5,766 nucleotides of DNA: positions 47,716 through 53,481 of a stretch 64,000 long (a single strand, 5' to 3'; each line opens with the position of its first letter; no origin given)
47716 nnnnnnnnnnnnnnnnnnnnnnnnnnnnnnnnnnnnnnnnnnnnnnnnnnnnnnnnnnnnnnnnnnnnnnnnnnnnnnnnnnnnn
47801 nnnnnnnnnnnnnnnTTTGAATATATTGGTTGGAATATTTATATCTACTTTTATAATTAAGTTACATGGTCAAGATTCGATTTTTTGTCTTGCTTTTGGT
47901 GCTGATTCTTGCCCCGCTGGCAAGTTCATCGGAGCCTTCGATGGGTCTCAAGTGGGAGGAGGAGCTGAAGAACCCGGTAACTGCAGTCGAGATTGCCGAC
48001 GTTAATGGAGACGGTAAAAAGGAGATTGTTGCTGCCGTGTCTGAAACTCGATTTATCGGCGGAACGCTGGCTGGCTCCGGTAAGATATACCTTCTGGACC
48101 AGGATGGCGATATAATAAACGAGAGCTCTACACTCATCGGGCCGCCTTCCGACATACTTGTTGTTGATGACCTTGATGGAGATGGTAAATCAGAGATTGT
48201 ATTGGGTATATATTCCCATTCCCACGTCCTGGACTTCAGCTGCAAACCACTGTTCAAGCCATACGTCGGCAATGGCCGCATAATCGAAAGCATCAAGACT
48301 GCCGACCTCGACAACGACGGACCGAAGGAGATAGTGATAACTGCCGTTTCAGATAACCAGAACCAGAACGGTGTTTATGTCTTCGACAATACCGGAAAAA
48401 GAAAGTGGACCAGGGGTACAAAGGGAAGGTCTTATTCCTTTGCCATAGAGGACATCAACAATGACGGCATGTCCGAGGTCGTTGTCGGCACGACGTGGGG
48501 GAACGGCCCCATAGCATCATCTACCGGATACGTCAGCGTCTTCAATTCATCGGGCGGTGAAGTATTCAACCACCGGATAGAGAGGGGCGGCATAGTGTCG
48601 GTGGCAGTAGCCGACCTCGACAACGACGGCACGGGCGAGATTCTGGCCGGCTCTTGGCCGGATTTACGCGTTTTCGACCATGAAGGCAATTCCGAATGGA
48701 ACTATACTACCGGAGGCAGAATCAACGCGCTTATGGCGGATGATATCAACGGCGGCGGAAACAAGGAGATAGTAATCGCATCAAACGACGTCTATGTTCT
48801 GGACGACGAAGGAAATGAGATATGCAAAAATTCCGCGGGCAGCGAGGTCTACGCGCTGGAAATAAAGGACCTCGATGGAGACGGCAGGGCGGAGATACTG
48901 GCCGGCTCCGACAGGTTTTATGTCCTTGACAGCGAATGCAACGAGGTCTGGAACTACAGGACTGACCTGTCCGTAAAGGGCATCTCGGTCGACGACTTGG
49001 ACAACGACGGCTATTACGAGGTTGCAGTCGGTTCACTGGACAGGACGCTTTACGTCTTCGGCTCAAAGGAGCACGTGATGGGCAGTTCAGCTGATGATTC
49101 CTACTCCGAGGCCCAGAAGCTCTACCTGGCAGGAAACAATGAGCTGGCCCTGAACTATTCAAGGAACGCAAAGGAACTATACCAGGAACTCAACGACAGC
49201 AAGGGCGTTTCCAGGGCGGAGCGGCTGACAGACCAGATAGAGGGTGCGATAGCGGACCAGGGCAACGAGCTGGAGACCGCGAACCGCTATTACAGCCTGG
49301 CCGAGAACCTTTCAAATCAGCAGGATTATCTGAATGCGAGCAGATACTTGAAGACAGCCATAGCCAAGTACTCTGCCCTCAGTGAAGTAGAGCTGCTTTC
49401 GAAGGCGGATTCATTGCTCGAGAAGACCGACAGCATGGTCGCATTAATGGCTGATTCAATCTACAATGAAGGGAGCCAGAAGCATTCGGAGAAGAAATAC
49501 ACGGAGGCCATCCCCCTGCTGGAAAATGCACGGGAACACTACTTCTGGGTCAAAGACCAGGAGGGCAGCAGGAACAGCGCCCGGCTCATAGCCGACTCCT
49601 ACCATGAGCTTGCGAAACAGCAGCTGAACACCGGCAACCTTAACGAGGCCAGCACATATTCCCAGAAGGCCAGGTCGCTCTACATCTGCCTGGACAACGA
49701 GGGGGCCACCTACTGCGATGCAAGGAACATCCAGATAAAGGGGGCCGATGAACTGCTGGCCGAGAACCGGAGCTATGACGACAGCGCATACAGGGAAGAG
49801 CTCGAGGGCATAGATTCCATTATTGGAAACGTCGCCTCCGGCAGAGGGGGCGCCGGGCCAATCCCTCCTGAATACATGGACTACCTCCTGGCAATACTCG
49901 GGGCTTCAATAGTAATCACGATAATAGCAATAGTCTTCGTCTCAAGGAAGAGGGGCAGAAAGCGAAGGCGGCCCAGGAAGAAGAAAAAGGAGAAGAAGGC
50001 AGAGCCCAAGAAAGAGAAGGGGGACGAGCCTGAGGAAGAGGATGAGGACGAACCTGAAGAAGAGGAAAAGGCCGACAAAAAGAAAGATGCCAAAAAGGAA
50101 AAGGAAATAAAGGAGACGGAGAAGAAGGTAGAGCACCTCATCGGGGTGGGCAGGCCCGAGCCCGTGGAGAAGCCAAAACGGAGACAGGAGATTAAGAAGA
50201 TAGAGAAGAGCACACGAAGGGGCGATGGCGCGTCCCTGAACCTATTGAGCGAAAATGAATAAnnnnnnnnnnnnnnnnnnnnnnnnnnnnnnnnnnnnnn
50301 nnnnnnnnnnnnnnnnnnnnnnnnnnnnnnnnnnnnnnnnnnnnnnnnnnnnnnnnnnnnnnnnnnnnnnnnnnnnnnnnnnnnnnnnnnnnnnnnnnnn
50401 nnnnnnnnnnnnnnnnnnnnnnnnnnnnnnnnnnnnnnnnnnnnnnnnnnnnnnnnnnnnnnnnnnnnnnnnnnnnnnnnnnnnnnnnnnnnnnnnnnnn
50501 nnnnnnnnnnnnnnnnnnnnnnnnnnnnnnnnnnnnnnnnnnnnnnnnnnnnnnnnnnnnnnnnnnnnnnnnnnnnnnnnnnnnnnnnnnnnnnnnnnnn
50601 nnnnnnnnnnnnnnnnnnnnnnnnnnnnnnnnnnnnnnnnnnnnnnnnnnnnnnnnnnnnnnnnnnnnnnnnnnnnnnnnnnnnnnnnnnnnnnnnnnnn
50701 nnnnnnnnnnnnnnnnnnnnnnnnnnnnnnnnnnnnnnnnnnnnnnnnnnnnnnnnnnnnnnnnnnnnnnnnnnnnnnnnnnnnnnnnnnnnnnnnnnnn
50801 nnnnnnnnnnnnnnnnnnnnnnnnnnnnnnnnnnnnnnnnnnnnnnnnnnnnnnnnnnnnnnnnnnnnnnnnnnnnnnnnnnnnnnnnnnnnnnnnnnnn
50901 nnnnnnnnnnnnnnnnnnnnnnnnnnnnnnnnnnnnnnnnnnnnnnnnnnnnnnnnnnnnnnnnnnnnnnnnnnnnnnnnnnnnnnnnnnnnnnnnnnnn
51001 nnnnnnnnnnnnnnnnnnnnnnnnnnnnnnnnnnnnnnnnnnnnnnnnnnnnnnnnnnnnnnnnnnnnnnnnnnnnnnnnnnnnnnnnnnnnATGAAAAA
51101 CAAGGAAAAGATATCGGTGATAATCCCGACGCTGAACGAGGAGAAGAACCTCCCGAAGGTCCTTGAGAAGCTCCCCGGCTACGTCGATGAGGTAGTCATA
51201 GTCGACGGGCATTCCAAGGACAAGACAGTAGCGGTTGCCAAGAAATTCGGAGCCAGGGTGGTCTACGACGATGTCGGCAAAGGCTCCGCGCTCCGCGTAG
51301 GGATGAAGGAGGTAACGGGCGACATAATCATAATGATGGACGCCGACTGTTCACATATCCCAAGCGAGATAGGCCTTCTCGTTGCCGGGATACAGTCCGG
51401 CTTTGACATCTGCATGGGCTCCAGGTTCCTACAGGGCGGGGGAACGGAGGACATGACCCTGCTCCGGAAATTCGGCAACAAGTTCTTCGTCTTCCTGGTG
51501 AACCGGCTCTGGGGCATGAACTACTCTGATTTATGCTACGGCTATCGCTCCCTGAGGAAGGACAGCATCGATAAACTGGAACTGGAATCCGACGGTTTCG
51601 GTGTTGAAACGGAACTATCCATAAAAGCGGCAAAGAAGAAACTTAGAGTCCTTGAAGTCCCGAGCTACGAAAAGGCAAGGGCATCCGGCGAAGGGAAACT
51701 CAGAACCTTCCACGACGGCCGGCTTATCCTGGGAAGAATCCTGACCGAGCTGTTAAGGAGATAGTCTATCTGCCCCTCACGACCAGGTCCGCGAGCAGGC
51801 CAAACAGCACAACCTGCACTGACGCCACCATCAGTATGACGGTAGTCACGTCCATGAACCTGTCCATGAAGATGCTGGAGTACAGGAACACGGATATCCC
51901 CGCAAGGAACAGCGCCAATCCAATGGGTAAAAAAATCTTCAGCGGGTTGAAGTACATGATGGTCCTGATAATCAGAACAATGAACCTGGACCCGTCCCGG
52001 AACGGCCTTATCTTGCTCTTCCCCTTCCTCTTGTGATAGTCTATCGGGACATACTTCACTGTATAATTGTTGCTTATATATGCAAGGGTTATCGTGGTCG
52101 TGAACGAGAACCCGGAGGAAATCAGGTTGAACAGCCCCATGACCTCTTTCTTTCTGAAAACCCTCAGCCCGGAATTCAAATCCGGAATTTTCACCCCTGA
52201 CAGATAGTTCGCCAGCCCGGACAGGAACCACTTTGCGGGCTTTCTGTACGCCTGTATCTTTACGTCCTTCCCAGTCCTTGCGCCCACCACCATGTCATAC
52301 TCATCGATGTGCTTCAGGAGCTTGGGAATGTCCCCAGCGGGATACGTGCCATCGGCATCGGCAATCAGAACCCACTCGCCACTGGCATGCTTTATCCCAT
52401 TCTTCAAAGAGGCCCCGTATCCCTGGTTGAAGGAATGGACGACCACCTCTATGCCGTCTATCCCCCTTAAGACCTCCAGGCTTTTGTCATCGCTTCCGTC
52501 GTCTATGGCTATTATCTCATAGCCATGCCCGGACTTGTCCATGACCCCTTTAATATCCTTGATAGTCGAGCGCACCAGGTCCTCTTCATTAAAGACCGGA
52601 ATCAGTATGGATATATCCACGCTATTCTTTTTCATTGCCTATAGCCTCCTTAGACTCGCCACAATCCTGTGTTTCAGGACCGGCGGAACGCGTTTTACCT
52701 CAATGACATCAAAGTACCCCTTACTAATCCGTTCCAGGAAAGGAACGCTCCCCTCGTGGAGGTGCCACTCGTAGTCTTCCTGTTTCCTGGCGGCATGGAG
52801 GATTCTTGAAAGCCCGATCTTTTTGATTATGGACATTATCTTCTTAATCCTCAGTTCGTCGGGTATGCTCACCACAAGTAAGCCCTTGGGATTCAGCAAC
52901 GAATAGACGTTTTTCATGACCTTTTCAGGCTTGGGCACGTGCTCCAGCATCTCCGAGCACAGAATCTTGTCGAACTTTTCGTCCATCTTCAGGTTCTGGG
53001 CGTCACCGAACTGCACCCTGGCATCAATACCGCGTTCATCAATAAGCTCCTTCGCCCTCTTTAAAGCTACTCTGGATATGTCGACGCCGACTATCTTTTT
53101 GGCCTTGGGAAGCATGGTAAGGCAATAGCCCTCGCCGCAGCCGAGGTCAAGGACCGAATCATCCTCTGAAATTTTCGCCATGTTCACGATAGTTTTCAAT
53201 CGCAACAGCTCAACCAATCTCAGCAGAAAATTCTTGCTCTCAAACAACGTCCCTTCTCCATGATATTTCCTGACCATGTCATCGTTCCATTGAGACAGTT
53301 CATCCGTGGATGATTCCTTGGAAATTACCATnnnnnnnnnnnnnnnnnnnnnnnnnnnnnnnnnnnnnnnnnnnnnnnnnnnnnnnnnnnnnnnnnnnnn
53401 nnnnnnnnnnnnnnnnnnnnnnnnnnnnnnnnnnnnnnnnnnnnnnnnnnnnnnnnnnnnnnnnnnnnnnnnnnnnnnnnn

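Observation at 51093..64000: Polyprenol-phosphate-sugar synthases plus two PMT/ArnT-like GT-C enzymes plus tailoring enzymes, adjacent to many poly-Thr/Ser surface proteins: candidate archaeal O-glycosylation and glycan-tailoring island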

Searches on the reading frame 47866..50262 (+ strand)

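Call 4: search_protein_families(library=pfam, proteins=[window:47866-50262:+], max_evalue=0.01)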
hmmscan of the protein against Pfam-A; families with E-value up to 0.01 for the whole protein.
window:47866-50262:+ (798 aa): 13 families
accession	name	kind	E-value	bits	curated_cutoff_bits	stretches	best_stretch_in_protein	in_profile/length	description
PF13517.12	FG-GAP_3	-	4.3e-21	75.7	26.9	3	147-207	1-61/61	FG-GAP-like repeat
PF01839.29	FG-GAP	-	3.8e-20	71.8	22.1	1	190-226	3-37/37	FG-GAP repeat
PF25292.1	Beta-prop_CGLA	-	1.1e-14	55.1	26.8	1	332-419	35-123/316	Lambda-carrageenase beta-propeller domain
PF14783.12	BBS2_Mid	-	1.3e-12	48.2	27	0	169-212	60-103/108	Ciliary BBSome complex subunit 2, middle region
PF15907.11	Itfg2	-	5.6e-07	29.6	27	0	37-115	16-95/330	Integrin-alpha FG-GAP repeat-containing protein 2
PF14851.11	FAM176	-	3.1e-05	24.3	31.5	1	681-751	33-102/152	FAM176 family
PF13424.12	TPR_12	-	0.00023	21.7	30.1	0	533-586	7-62/77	Tetratricopeptide repeat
PF12256.14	TcdB_toxin_midN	-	0.00031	20.6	24.8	0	36-64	25-56/181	Insecticide toxin TcdB middle/N-terminal region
PF02932.22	Neur_chan_memb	-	0.0033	18.2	28.1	1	669-774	60-166/233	Neurotransmitter-gated ion-channel transmembrane region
PF08374.16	Protocadherin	-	0.0055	17.2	26.3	0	669-750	36-108/217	Protocadherin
PF23743.1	Beta-prop_BBS7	-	0.0086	15.8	27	0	279-314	214-253/299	BBS7 beta-propeller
PF25058.1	ARM_TT21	-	0.0095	16.3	27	0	416-527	14-114/155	Tetratricopeptide repeat protein 21 ARM repeat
PF04505.17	CD225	-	0.01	16.4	27.1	0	585-608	33-56/68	Interferon-induced transmembrane protein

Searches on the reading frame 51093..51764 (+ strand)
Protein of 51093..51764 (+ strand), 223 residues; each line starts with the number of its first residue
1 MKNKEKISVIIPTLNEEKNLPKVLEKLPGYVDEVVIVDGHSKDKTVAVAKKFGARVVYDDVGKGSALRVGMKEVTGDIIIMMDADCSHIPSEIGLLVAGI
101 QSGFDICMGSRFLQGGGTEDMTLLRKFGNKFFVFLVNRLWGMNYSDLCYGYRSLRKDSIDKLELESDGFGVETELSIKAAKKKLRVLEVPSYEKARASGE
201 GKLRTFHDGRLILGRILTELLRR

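Call 3: search_protein_families(library=pfam, proteins=[window:51093-51764:+], max_evalue=0.01)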
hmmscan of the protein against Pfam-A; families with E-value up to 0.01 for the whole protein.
window:51093-51764:+ (223 aa): 3 families
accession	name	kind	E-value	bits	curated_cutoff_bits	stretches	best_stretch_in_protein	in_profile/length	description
PF00535.33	Glycos_transf_2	-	8.3e-29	101.1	23.3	1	8-162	1-167/168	Glycosyl transferase family 2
PF13641.12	Glyco_tranf_2_3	-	2.1e-05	25.1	27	1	7-99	3-110/230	Glycosyltransferase like family 2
PF10111.15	Glyco_tranf_2_2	-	0.0015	18.5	27.3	1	8-88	1-94/276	Glycosyltransferase like family 2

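Call 7: search_protein_families(library=ncbifam, proteins=[window:51093-51764:+], max_evalue=0.001)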
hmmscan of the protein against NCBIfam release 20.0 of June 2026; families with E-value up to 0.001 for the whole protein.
window:51093-51764:+ (223 aa): 14 families
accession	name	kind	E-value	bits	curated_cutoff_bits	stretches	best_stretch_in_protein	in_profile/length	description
TIGR04182.1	glyco_TIGR04182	equivalog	3.9e-46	157.8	325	1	7-216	2-214/293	S-layer glycoprotein N-glycosyltransferase AglJ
NF041391.1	DPhHxTase_Halo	equivalog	6.9e-23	80.7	375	1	13-218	3-207/213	dolichyl-phosphate hexose transferase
NF058614.1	PPMAGASynPpgS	equivalog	7e-18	64.9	370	1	8-190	3-193/226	polyprenyl-phospho-N-acetylgalactosaminyl synthase PpgS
TIGR04283.1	glyco_like_mftF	equivalog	1.1e-17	64.4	182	1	7-88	1-85/221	TIGR04283 family arsenosugar biosynthesis glycosyltransferase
NF010496.0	PRK13915.1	equivalog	1.3e-16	60.6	262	1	2-92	28-133/307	glucosyl-3-phosphoglycerate synthase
NF007986.1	PRK10714.1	equivalog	1.2e-14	54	529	1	3-203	4-210/316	undecaprenyl-phosphate 4-deoxy-4-formamido-L-arabinose transferase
NF047588.1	GlcsyltransPgfSStrep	equivalog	9.7e-14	51.3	500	1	6-162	2-167/308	glycosyltransferase PgfS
NF041875.1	EPS_EpsD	equivalog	5.8e-07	29.2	370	1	7-90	1-94/325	exopolysaccharide biosynthesis glycosyltransferase EpsD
NF045692.1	OglycostaseCruG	equivalog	9e-07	28.1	600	1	5-106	41-159/386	2'-O-glycosyltransferase CruG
TIGR03937.1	PgaC_IcaA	equivalog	1e-06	28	422.3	1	2-86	42-136/407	poly-beta-1,6-N-acetyl-D-glucosamine synthase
TIGR03965.1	mycofact_glyco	equivalog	4.3e-06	25.9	280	1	4-90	73-169/467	mycofactocin biosynthesis glycosyltransferase MftF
NF038302.1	EPS_HpsE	equivalog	2.9e-05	23.2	300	1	7-55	3-57/307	hormogonium polysaccharide biosynthesis glycosyltransferase HpsE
NF007482.0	PRK10073.1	equivalog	0.00013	21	423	1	1-90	2-100/334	glycosyltransferase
TIGR03469.1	HpnB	hypoth_equivalog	0.00037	19.6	379.25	0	6-101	45-161/386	hopene-associated glycosyltransferase HpnB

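Call 67: search_solved_structures(query=window:51093-51764:+, max_evalue=0.00001)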
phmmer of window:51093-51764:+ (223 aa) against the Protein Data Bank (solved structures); distinct sequences matched with E-value up to 0.00001: 16.
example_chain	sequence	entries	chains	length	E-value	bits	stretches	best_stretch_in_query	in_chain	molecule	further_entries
5mlz_A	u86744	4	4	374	1.7e-27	99.9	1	5-204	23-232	Dolichol monophosphate mannose synthase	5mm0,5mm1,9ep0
9bhc_C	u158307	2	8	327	1.5e-12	51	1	5-202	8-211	Undecaprenyl-phosphate 4-deoxy-4-formamido-L-arabinose transferase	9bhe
8vxh_A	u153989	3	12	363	2e-12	50.6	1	5-202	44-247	Undecaprenyl-phosphate 4-deoxy-4-formamido-L-arabinose transferase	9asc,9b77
9hwj_A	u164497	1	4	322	2.5e-12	50.3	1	5-203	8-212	Undecaprenyl-phosphate 4-deoxy-4-formamido-L-arabinose transferase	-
7pdo_A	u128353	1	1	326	1.6e-07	34.5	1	5-88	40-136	Glucosyl-3-phosphoglycerate synthase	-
7p5l_A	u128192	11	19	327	1.7e-07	34.5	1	5-88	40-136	Glucosyl-3-phosphoglycerate synthase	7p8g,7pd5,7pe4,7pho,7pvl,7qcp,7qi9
4y6n_A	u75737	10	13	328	4.7e-07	33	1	5-104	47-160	Glucosyl-3-phosphoglycerate synthase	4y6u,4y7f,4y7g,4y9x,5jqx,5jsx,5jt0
3e25_A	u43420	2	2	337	5.1e-07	33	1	5-104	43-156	Putative uncharacterized protein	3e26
4ddz_A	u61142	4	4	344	5.3e-07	32.9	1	5-104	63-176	GLUCOSYL-3-PHOSPHOGLYCERATE SYNTHASE (GpgS) | Glucosyl-3-phosphoglycerate synthase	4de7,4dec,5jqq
9omh_A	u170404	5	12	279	1.5e-06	31.4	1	6-115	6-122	Glycosyltransferase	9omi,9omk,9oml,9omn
9omm_A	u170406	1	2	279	1.5e-06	31.4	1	6-115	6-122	Glycosyltransferase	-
9omj_A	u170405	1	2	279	1.7e-06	31.2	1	7-115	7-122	Glycosyltransferase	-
5eke_A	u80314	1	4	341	7.4e-06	29.2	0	6-141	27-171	Uncharacterized glycosyltransferase sll0501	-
5ekp_C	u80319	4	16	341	7.4e-06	29.2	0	6-141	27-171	Uncharacterized glycosyltransferase sll0501 | Glycosyltransferase sll0501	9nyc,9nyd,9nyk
9nye_A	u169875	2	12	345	7.6e-06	29.1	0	6-141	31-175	Glycosyltransferase sll0501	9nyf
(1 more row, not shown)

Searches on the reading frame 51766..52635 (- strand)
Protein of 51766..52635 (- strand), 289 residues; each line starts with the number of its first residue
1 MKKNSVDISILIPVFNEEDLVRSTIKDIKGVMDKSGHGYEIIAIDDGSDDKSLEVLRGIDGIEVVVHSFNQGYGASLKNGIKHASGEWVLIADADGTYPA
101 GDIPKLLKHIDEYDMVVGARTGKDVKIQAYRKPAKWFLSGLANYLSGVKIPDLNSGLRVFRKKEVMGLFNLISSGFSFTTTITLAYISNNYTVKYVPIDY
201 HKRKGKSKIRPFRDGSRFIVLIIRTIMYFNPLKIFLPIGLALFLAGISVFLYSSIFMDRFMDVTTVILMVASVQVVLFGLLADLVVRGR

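Call 3: search_protein_families(library=pfam, proteins=[window:51766-52635:-], max_evalue=0.01)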
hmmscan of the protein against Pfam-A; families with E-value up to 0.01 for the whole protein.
window:51766-52635:- (289 aa): 4 families
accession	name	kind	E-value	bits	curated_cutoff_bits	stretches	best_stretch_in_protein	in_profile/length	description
PF00535.33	Glycos_transf_2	-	2.7e-30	105.9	23.3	1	9-163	1-162/168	Glycosyl transferase family 2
PF10111.15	Glyco_tranf_2_2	-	1.5e-05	25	27.3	1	9-111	1-107/276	Glycosyltransferase like family 2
PF13641.12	Glyco_tranf_2_3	-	3.2e-05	24.5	27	1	8-108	3-109/230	Glycosyltransferase like family 2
PF13704.12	Glyco_tranf_2_4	-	0.0081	17.1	27.5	0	40-95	21-81/98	Glycosyl transferase family 2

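Call 7: search_protein_families(library=ncbifam, proteins=[window:51766-52635:-], max_evalue=0.001)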
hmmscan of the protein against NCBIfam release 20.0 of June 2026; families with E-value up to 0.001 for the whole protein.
window:51766-52635:- (289 aa): 16 families
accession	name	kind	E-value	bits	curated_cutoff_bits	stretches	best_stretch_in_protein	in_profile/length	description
TIGR04182.1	glyco_TIGR04182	equivalog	7.9e-38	130.5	325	1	7-287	1-284/293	S-layer glycoprotein N-glycosyltransferase AglJ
NF041391.1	DPhHxTase_Halo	equivalog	4.6e-25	87.8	375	1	14-224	3-207/213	dolichyl-phosphate hexose transferase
NF047588.1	GlcsyltransPgfSStrep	equivalog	7.7e-23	81.2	500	1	7-281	2-283/308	glycosyltransferase PgfS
NF007986.1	PRK10714.1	equivalog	9.8e-20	70.8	529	1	7-249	7-248/316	undecaprenyl-phosphate 4-deoxy-4-formamido-L-arabinose transferase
NF058614.1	PPMAGASynPpgS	equivalog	1.1e-19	70.8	370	1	7-207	1-208/226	polyprenyl-phospho-N-acetylgalactosaminyl synthase PpgS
TIGR03937.1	PgaC_IcaA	equivalog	3.3e-14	52.6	422.3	1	5-122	44-161/407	poly-beta-1,6-N-acetyl-D-glucosamine synthase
TIGR04283.1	glyco_like_mftF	equivalog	3e-12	46.6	182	1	8-114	1-101/221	TIGR04283 family arsenosugar biosynthesis glycosyltransferase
NF007482.0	PRK10073.1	equivalog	2.5e-10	39.9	423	1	1-108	1-108/334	glycosyltransferase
NF047683.1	TeichurnBiosyTuaG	equivalog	1.1e-08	35.1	400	1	1-114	1-115/252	teichuronic acid biosynthesis protein TuaG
NF041875.1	EPS_EpsD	equivalog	7.9e-08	32.1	370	1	8-98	1-92/325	exopolysaccharide biosynthesis glycosyltransferase EpsD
NF050050.1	ProtGlycPglI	equivalog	7.9e-08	32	500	1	8-117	4-116/306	GalNAc(5)-diNAcBac-PP-undecaprenol beta-1,3-glucosyltransferase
TIGR03965.1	mycofact_glyco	equivalog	3e-07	29.7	280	1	5-116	73-185/467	mycofactocin biosynthesis glycosyltransferase MftF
TIGR03111.1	glyc2_xrt_Gpos1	hypoth_equivalog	7.7e-07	28.3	363.95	1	6-122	49-167/439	TIGR03111 family XrtG-associated glycosyltransferase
NF010496.0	PRK13915.1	equivalog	1.6e-06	27.4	262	1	2-97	27-128/307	glucosyl-3-phosphoglycerate synthase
NF053739.1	GlytfEpsEBac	equivalog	8.9e-05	21.6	450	1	8-103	3-100/265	glycosyltransferase EpsE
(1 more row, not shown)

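Call 68: search_solved_structures(query=window:51766-52635:-, max_evalue=0.00001)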
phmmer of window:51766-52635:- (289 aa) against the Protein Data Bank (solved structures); distinct sequences matched with E-value up to 0.00001: 9.
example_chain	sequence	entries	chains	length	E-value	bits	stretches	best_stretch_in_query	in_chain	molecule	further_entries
9hwj_A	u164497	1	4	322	9.4e-17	64.6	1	8-253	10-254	Undecaprenyl-phosphate 4-deoxy-4-formamido-L-arabinose transferase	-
9bhc_C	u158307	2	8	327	2.8e-16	63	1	8-250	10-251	Undecaprenyl-phosphate 4-deoxy-4-formamido-L-arabinose transferase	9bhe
8vxh_A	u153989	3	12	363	3.9e-16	62.6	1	8-250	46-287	Undecaprenyl-phosphate 4-deoxy-4-formamido-L-arabinose transferase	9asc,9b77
5mlz_A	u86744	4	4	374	3.9e-13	52.7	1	5-211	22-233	Dolichol monophosphate mannose synthase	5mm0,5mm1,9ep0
5ekp_C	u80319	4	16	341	1.1e-12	51.3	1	5-284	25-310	Uncharacterized glycosyltransferase sll0501 | Glycosyltransferase sll0501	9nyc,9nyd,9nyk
9nye_A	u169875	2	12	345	1.1e-12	51.2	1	5-284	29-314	Glycosyltransferase sll0501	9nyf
5eke_A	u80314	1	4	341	1.3e-12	51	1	5-284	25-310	Uncharacterized glycosyltransferase sll0501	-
6p61_A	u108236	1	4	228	8.2e-09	38.5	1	4-107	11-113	Glycosyltransferase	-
5hea_A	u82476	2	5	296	1.1e-06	31.6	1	6-96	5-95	Putative glycosyltransferase (GalT1)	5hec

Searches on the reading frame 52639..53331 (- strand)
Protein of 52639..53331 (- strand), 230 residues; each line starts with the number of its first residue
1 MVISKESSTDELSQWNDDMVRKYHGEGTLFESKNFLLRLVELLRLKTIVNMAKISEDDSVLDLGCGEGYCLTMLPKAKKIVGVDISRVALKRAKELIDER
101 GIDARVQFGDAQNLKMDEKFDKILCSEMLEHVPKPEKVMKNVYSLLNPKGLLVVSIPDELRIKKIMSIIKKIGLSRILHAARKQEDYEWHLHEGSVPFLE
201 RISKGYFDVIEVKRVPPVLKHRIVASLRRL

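Call 3: search_protein_families(library=pfam, proteins=[window:52639-53331:-], max_evalue=0.01)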
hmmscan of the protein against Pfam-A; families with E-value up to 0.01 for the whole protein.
window:52639-53331:- (230 aa): 24 families
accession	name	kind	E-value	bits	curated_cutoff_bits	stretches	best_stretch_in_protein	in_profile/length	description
PF13847.12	Methyltransf_31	-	1.2e-23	83.9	27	1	55-164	2-121/145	Methyltransferase domain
PF13489.12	Methyltransf_23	-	1.7e-20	73.8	27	1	52-160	18-122/164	Methyltransferase domain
PF13649.12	Methyltransf_25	-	4.9e-20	72.5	27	1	60-150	1-97/97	Methyltransferase domain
PF08241.18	Methyltransf_11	-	1.2e-18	68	21.2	1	61-154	1-95/95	Methyltransferase domain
PF08242.18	Methyltransf_12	-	1.4e-17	64.6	30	1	61-152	1-98/98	Methyltransferase domain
PF02353.26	CMAS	-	5.7e-12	46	27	1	28-154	34-164/273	Mycolic acid cyclopropane synthetase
PF06325.19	PrmA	-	2.3e-08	34.3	22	1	54-155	159-259/296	Ribosomal protein L11 methyltransferase (PrmA)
PF05175.20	MTS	-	3.3e-08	33.8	23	1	56-166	31-150/170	Methyltransferase small domain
PF05401.17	NodS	-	1e-07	32.4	24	1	42-155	28-145/201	Nodulation protein S (NodS)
PF07021.18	MetW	-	2.1e-07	31.2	21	1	54-143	11-99/193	Methionine biosynthesis protein MetW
PF01209.24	Ubie_methyltran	-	6.7e-07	29.3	20.1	1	48-154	39-151/233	ubiE/COQ5 methyltransferase family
PF03291.22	mRNA_G-N7_MeTrfase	-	1.4e-05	24.8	26.6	1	53-166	58-192/315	mRNA (guanine-N(7))-methyltransferase domain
PF01739.24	CheR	-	9e-05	22.4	27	0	104-161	118-180/195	CheR methyltransferase, SAM binding domain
PF05219.18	DREV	-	9.5e-05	22.1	26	1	43-156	79-188/265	DREV methyltransferase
PF12847.13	Methyltransf_18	-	9.9e-05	22.8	27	1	44-116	4-77/151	Methyltransferase domain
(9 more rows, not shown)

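Call 7: search_protein_families(library=ncbifam, proteins=[window:52639-53331:-], max_evalue=0.001)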
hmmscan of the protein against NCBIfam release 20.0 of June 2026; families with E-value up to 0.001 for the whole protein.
window:52639-53331:- (230 aa): 55 families (the best 25 are shown)
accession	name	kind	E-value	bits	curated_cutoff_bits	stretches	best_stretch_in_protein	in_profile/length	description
TIGR01983.1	UbiG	equivalog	1.3e-17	63.8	102.95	1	55-158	48-155/228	bifunctional 2-polyprenyl-6-hydroxyphenol methylase/3-demethylubiquinol 3-O-methyltransferase UbiG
NF045667.1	MTase_DVU1556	equivalog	4.2e-15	55.8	155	1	47-155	13-120/213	DVU_1556 family methyltransferase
NF043040.1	corrin_prot_MT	hypoth_equivalog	3.6e-14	52.7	180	1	46-166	31-157/216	corrinoid protein-associated methyltransferase CpaM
TIGR02072.1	BioC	equivalog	1.6e-13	51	184.95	1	47-172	31-150/244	malonyl-ACP O-methyltransferase BioC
TIGR04345.1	ovoA_Cterm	equivalog_domain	2.7e-13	50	170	1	104-159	116-174/242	putative 4-mercaptohistidine N1-methyltransferase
NF053839.1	CPFASynBruc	equivalog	1.9e-11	43.6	600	1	29-154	147-276/410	cyclopropane fatty acid synthase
NF041536.1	ArsM_DUF2284_UU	exception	2.1e-11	42.8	575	1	50-155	70-181/459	arsenite methyltransferase/DUF2284 domain selenoprotein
TIGR01934.1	MenG_MenH_UbiE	subfamily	1.1e-10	41.2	158.35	1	47-189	30-180/223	ubiquinone/menaquinone biosynthesis methyltransferase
NF041537.1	ArsM_AhpD_UU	exception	1.2e-10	40.8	510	1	51-155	71-181/345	arsenite methyltransferase/AhpD domain selenoprotein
NF002463.0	PRK01683.1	equivalog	3.4e-10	39.9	297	1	53-161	28-135/258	trans-aconitate 2-methyltransferase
NF040703.1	cyclopro_CfaB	exception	5.2e-10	38.7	650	1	30-152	133-261/393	C17 cyclopropane fatty acid synthase CfaB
TIGR04074.1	bacter_Hen1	equivalog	7.8e-10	37.8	340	1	41-157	267-394/462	3' terminal RNA ribose 2'-O-methyltransferase Hen1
NF040539.1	AST_met_ArsM_2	exception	1.2e-09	38.5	240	1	46-154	46-163/262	putative arsinothricin biosynthesis methyltransferase ArsM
NF001244.0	PRK00216.1-5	equivalog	2e-09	37.1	216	1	47-155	39-154/236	bifunctional demethylmenaquinone methyltransferase/2-methoxy-6-polyprenyl-1,4-benzoquinol methylase UbiE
NF041081.1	prot_lys_mtase_Arch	equivalog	3.6e-09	36.8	200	1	49-114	2-70/142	protein-lysine N-methyltransferase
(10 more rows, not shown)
